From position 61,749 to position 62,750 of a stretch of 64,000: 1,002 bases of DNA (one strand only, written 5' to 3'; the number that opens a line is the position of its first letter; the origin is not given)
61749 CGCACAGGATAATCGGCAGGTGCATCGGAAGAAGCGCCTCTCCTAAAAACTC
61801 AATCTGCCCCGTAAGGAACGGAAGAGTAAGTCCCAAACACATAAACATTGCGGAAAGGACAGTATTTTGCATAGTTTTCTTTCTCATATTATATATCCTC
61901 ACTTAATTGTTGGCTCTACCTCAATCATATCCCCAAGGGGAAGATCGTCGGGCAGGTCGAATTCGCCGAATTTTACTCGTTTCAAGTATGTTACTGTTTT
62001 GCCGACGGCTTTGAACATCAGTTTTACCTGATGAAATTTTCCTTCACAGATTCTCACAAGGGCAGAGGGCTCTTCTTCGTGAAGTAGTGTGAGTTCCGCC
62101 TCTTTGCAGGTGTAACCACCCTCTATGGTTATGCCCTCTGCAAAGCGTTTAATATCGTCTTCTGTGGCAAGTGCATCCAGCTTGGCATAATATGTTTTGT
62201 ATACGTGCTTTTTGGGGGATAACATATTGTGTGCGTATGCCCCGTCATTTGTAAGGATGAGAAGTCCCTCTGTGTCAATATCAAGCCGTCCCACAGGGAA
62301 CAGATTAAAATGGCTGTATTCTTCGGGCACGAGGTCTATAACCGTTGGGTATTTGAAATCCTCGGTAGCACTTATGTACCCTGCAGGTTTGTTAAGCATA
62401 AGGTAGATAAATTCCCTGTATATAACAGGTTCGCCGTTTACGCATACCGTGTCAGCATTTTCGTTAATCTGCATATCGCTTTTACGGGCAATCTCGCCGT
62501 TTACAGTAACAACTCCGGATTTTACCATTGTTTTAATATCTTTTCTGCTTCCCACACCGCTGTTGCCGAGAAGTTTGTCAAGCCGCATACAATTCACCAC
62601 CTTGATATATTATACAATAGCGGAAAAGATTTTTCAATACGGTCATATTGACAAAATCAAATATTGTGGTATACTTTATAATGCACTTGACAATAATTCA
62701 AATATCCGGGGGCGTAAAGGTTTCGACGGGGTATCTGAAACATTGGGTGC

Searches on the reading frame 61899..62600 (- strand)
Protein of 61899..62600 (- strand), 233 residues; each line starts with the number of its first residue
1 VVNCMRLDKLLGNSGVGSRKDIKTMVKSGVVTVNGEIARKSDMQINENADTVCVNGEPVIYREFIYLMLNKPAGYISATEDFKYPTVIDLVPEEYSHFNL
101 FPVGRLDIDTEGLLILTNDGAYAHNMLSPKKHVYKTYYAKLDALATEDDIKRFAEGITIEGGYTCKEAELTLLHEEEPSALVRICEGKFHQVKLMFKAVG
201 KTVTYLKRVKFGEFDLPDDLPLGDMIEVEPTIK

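Call 74: find_encoding_contigs(protein=window:61899-62600:-, flank=10000, max_places=5)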
Protein window:61899-62600:- (233 aa): no gene with exactly this product is on record in the collection.
